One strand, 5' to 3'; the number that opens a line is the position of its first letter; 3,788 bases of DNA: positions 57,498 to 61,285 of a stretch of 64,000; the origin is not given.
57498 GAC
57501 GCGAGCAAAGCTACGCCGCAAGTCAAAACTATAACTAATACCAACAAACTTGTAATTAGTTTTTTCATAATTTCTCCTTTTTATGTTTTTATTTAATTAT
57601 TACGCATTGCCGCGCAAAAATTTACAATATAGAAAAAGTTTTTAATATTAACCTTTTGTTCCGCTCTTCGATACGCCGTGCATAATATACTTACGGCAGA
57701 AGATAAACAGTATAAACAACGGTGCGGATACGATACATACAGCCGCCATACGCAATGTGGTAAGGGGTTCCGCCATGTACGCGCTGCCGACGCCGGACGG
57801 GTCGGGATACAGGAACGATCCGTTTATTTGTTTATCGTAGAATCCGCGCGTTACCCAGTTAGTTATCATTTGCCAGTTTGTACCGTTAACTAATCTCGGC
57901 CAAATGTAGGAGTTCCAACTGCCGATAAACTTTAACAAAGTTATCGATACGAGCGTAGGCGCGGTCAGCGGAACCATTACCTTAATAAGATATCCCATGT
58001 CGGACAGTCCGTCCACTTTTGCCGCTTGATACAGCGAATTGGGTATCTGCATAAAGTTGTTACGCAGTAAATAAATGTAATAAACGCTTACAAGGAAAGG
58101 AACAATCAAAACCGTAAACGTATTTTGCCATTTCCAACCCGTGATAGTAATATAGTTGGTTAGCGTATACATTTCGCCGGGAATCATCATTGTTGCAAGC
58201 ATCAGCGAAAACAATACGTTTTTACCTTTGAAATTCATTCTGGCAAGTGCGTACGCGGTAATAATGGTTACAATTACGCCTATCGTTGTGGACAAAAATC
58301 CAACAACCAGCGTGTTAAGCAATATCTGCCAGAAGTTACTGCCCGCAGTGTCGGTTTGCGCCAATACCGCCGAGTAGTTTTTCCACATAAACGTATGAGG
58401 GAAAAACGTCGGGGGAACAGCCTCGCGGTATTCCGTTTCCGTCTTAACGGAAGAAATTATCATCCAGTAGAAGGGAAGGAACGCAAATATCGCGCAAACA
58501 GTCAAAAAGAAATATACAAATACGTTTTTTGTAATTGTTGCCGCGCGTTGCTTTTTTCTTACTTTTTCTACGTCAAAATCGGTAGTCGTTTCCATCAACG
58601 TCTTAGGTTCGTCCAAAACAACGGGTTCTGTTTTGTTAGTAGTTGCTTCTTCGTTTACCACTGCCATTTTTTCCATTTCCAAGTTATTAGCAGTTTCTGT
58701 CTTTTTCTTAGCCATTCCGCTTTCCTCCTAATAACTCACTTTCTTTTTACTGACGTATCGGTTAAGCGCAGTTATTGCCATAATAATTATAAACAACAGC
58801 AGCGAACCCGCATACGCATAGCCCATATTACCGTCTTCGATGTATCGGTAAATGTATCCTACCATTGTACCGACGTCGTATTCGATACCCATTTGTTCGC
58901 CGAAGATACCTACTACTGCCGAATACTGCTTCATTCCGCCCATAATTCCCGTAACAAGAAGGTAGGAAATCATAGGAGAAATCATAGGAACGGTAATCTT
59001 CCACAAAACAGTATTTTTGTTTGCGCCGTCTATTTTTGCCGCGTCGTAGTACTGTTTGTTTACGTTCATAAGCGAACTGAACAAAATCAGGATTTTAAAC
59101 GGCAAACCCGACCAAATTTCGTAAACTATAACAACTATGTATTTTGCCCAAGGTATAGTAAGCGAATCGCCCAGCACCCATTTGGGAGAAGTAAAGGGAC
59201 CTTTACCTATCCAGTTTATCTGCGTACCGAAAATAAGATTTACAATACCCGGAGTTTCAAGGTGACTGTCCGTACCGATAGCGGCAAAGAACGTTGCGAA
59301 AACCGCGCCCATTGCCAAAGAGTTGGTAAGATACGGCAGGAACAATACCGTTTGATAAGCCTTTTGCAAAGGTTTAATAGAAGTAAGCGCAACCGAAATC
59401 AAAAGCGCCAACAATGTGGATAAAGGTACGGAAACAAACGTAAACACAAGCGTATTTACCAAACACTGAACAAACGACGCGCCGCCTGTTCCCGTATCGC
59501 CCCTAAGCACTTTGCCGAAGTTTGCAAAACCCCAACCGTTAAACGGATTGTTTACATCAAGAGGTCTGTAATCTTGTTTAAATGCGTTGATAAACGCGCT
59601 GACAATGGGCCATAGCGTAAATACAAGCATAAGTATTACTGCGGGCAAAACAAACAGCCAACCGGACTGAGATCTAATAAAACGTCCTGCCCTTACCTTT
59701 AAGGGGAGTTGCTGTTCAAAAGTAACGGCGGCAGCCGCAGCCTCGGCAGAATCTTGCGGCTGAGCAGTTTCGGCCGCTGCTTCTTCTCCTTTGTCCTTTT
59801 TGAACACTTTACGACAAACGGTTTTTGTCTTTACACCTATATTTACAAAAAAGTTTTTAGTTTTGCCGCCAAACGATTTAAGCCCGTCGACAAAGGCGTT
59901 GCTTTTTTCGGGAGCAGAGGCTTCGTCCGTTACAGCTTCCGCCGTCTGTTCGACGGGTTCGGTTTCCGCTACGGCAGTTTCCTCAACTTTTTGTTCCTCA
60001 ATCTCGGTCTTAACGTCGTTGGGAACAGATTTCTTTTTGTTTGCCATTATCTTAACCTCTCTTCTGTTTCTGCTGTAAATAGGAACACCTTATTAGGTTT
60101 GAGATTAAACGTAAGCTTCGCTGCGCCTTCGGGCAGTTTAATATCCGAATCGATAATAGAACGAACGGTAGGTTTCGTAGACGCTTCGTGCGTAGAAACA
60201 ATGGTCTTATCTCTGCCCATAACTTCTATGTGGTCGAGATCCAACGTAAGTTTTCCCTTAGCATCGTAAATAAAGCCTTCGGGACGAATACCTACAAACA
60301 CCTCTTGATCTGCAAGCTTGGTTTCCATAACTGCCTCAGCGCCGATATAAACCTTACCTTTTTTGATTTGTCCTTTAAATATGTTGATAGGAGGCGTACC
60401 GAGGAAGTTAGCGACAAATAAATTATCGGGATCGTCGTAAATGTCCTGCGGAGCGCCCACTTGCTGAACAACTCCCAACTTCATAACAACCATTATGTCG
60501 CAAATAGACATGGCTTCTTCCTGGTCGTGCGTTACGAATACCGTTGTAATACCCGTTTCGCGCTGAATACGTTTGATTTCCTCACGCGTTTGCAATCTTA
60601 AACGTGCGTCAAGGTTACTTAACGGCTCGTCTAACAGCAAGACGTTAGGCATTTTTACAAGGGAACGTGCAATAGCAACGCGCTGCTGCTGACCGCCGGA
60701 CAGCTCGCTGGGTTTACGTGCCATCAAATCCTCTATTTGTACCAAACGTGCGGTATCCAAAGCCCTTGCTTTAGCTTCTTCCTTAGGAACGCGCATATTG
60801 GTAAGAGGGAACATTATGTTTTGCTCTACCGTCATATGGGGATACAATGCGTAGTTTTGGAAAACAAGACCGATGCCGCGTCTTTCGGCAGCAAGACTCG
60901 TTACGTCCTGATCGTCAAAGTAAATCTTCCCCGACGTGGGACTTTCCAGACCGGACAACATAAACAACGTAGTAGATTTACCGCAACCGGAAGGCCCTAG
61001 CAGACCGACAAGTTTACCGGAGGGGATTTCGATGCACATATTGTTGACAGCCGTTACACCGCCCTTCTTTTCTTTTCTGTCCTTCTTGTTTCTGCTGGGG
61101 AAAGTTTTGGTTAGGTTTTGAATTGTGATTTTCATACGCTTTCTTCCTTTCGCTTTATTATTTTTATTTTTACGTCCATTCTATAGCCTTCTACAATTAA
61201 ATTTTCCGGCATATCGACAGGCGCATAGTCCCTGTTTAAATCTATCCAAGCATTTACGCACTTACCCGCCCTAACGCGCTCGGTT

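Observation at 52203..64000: Nuclease-plus-importer operon: SNase lipoprotein, OB/Ig lipoprotein and a sugar-family ABC transporter in one 10-kb unit, flanked by a 5'-nucleotidase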

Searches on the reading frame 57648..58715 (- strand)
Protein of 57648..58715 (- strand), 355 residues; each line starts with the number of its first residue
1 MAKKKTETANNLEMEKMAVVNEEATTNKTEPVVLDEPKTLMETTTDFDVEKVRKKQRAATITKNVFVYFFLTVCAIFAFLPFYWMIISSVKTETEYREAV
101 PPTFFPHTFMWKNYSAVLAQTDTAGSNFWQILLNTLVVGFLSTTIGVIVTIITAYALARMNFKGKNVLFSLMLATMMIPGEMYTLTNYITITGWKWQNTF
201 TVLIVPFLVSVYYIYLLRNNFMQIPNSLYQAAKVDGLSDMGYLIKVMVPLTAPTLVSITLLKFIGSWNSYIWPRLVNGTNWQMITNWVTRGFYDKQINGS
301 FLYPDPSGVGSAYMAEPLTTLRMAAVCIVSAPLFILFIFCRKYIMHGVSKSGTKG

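Call 3: search_protein_families(library=pfam, proteins=[window:57648-58715:-], max_evalue=0.01)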
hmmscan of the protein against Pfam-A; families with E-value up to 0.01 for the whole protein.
window:57648-58715:- (355 aa): 1 family
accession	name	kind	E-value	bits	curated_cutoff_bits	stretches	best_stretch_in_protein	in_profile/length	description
PF00528.27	BPD_transp_1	-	4.5e-12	46.5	26.4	1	146-343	1-177/184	Binding-protein-dependent transport system inner membrane component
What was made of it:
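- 57648..58715 (-): g5: permease (UgpE/MalG type). BPD_transp_1 E 4.5e-12 (call 3).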

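Call 21: search_protein_families(library=ncbifam, proteins=[window:57648-58715:-], max_evalue=1)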
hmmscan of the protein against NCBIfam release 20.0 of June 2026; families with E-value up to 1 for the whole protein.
window:57648-58715:- (355 aa): 19 families
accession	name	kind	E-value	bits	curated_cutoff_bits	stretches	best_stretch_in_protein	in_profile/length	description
NF008210.0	PRK10973.1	equivalog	4.4e-29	102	297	1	64-277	9-222/281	sn-glycerol-3-phosphate ABC transporter permease UgpE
NF040932.1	ABC_arch_GlcU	equivalog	1.4e-18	67.6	340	1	65-293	3-227/272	glucose ABC transporter permease GlcU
NF008231.0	PRK10998.1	equivalog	7.6e-15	55.3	261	1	63-267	16-227/296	maltose ABC transporter permease MalG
TIGR01581.1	Mo_ABC_porter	hypoth_equivalog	4.3e-11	42.7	210.3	1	132-265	23-170/225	ABC transporter permease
NF007047.0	PRK09500.1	equivalog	6.2e-11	42.4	326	1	65-284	5-214/257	spermidine/putrescine ABC transporter permease PotC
NF040839.1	tungstate_WtpB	equivalog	6.4e-08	32.5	340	1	124-263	38-190/251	tungstate ABC transporter permease WtpB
NF007044.0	PRK09497.1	equivalog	5.1e-07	29.4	348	1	63-292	8-244/285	spermidine/putrescine ABC transporter permease PotB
NF006939.0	PRK09421.1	equivalog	5.5e-07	29.2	262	1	127-263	7-158/230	molybdate ABC transporter permease subunit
TIGR02141.1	modB_ABC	equivalog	9.6e-07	28.6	182.6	1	135-264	3-146/208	molybdate ABC transporter permease subunit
TIGR03262.1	PhnU2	equivalog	1.7e-06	27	593.25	1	124-279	48-214/546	putative 2-aminoethylphosphonate ABC transporter permease subunit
NF008232.0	PRK10999.1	equivalog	1.7e-05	23.8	392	2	202-287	378-464/520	maltose ABC transporter permease MalF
NF006951.0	PRK09433.1-2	equivalog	8.1e-05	21.4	788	1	110-214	34-139/535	thiamine/thiamine pyrophosphate ABC transporter permease ThiP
NF011624.0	PRK15050.1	equivalog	0.00012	21.3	247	1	50-185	11-128/297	2-aminoethylphosphonate ABC transporter permease subunit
NF007963.0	PRK10683.1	equivalog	0.00023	20.7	489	1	205-294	196-280/317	putrescine ABC transporter permease PotH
NF006954.0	PRK09433.1-5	equivalog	0.00073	18.3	821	1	135-180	51-96/530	thiamine/thiamine pyrophosphate ABC transporter permease ThiP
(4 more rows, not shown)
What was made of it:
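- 57648..58715 (-): The best NCBIfam match is UgpE, E 4e-29 (call 21).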

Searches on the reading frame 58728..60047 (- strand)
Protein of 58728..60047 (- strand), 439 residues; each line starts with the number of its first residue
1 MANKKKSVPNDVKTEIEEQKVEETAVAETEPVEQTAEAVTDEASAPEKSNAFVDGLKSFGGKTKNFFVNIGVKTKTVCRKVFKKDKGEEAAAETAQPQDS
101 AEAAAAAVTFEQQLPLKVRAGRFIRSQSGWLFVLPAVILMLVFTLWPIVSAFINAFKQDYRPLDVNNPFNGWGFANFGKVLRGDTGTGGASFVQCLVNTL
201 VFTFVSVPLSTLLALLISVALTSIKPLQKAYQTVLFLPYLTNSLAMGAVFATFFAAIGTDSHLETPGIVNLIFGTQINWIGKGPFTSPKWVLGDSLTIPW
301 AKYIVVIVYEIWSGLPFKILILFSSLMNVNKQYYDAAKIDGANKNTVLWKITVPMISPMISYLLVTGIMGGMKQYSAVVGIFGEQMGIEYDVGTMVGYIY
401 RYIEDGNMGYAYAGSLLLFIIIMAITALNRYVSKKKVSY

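Call 3: search_protein_families(library=pfam, proteins=[window:58728-60047:-], max_evalue=0.01)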
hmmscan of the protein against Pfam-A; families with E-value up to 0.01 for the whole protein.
window:58728-60047:- (439 aa): 1 family
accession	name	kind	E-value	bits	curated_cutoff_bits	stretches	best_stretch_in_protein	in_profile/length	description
PF00528.27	BPD_transp_1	-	1.1e-11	45.3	26.4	1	221-435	10-181/184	Binding-protein-dependent transport system inner membrane component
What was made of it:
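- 58728..60047 (-): g4: permease (UgpA/MalF type) with a ~120-aa hydrophilic N-terminal extension. BPD_transp_1 E 1e-11 (call 3).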

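Call 21: search_protein_families(library=ncbifam, proteins=[window:58728-60047:-], max_evalue=1)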
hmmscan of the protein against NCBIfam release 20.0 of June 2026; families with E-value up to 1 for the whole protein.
window:58728-60047:- (439 aa): 19 families
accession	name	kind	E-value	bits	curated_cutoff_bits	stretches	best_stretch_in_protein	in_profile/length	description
NF007852.0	PRK10561.1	equivalog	4.6e-14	53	335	2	304-439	159-294/295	sn-glycerol-3-phosphate ABC transporter permease UgpA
NF008232.0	PRK10999.1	equivalog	4.5e-11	42.2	392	1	172-436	265-518/520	maltose ABC transporter permease MalF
TIGR01581.1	Mo_ABC_porter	hypoth_equivalog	1.4e-08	34.5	210.3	1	304-423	104-220/225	ABC transporter permease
TIGR00969.1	3a0106s02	subfamily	1e-06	28.4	240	1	305-422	145-259/272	sulfate ABC transporter permease subunit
TIGR02141.1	modB_ABC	equivalog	1.7e-06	27.8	182.6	1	306-428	83-199/208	molybdate ABC transporter permease subunit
NF007047.0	PRK09500.1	equivalog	4.4e-06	26.5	326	1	305-434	130-253/257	spermidine/putrescine ABC transporter permease PotC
NF040931.1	ABC_arch_GlcT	equivalog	1.6e-05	24.7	360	1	152-425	20-263/278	glucose ABC transporter permease GlcT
NF043074.1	MMSYN1_0196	equivalog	6.2e-05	22.4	350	1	304-435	139-265/277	spermidine/putrescine ABC transporter permease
NF011624.0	PRK15050.1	equivalog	0.00021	20.5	247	2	306-360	164-218/297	2-aminoethylphosphonate ABC transporter permease subunit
TIGR02139.1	permease_CysT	equivalog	0.00022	20.9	246.1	1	304-385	133-214/265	sulfate ABC transporter permease subunit CysT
TIGR02140.1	permease_CysW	equivalog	0.00063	19.3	329.1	1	193-435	46-258/261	sulfate ABC transporter permease subunit CysW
TIGR03262.1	PhnU2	equivalog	0.001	17.8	593.25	1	134-435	8-259/546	putative 2-aminoethylphosphonate ABC transporter permease subunit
NF006939.0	PRK09421.1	equivalog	0.0031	16.9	262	1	315-428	105-214/230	molybdate ABC transporter permease subunit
NF008208.0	PRK10971.1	equivalog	0.0047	16.4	415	1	303-401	140-237/277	sulfate/thiosulfate ABC transporter permease CysT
NF008210.0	PRK10973.1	equivalog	0.0085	15.8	297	1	326-406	166-241/281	sn-glycerol-3-phosphate ABC transporter permease UgpE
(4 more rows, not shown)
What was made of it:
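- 58728..60047 (-): The best NCBIfam match is UgpA (call 21).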

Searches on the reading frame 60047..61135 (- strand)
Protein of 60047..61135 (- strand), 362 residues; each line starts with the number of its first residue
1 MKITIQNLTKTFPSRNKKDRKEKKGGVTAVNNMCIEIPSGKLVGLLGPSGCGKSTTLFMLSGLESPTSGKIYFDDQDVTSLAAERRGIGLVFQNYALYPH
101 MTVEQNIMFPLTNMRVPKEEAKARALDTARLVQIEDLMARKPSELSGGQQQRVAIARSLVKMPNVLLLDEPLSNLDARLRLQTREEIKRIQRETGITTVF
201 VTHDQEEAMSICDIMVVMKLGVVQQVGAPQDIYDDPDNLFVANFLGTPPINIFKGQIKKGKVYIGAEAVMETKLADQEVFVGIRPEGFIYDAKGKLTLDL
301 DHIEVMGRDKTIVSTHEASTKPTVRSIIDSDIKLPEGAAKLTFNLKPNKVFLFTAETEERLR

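Call 3: search_protein_families(library=pfam, proteins=[window:60047-61135:-], max_evalue=0.01)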
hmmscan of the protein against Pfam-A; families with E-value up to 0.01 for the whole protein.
window:60047-61135:- (362 aa): 5 families
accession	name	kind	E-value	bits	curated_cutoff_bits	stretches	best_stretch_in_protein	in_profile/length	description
PF00005.33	ABC_tran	-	5.2e-37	127.9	25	1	31-172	2-136/137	ABC transporter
PF17912.7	OB_MalK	-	0.00035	21.8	27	1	246-286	1-51/53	MalK OB fold domain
PF17850.7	CysA_C_terminal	-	0.001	20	29.7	1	251-286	1-39/43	CysA C-terminal regulatory domain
PF13304.12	AAA_21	-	0.0012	19.4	27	0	128-206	221-301/304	AAA domain, putative AbiEii toxin, Type IV TA system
PF03215.21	Rad17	-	0.0098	16.3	23.8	0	30-62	35-67/186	Rad17 P-loop domain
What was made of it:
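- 60047..61135 (-): g3: ABC ATPase, UgpC/MalK type. Pfam ABC_tran E 5e-37 plus a weak MalK OB match (call 3).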

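Call 21: search_protein_families(library=ncbifam, proteins=[window:60047-61135:-], max_evalue=1)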
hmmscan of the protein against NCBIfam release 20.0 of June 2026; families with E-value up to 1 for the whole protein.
window:60047-61135:- (362 aa): 196 families (the best 25 are shown)
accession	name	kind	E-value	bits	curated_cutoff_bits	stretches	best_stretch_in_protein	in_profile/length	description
NF008653.0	PRK11650.1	subfamily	6.3e-105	351.1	432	1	20-361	10-355/357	sn-glycerol-3-phosphate ABC transporter ATP-binding protein UgpC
NF040933.2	ABC_arch_GlcV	equivalog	2.8e-96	322.5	450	1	2-327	2-324/357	glucose ABC transporter ATP-binding protein GlcV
TIGR03265.1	PhnT2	equivalog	3.5e-93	312.6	457.7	1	24-312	14-308/353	putative 2-aminoethylphosphonate ABC transporter ATP-binding protein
NF006987.0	PRK09452.1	equivalog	5.6e-93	311.6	482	1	26-261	29-262/378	spermidine/putrescine ABC transporter ATP-binding protein PotA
TIGR01187.1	potA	subfamily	5e-90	301.9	355.6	1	45-258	1-212/325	polyamine ABC transporter ATP-binding protein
NF008513.0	PRK11432.1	equivalog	1.9e-84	283.6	496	1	23-310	15-307/351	ferric ABC transporter ATP-binding protein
NF043075.1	MMSYN1_0197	equivalog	1.3e-83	280.8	550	1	25-288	13-278/341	spermidine/putrescine ABC transporter ATP-binding protein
NF008233.0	PRK11000.1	equivalog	6e-82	275.4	568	1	25-357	14-357/369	maltose/maltodextrin ABC transporter ATP-binding protein MalK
TIGR00968.1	3a0106s01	subfamily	3.2e-79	265.8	342.75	1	21-247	7-233/237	sulfate ABC transporter ATP-binding protein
NF008105.0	PRK10851.1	equivalog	2.1e-74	250.4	502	1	27-269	15-259/362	sulfate/thiosulfate ABC transporter ATP-binding protein CysA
NF040840.2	tungstate_WtpC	equivalog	8.1e-74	249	440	1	30-290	16-278/347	tungstate ABC transporter ATP-binding protein WtpC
NF008621.0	PRK11607.1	equivalog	3.3e-72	243.4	613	1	25-259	30-262/377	putrescine ABC transporter ATP-binding subunit PotG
TIGR03258.1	PhnT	equivalog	1.5e-70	238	499.15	1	25-316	19-323/359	2-aminoethylphosphonate ABC transport system ATP-binding subunit PhnT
TIGR01186.1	proV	subfamily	2.4e-66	224.3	326.6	1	23-248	2-233/363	betaine/proline/choline family ABC transporter ATP-binding protein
NF040729.1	ABC_ATP_SaoA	equivalog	1.5e-51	175.2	360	1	2-219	1-207/248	ABC transporter ATP-binding protein SaoA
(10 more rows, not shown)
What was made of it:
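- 60047..61135 (-): The best NCBIfam match is UgpC, E 6e-105 (call 21).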
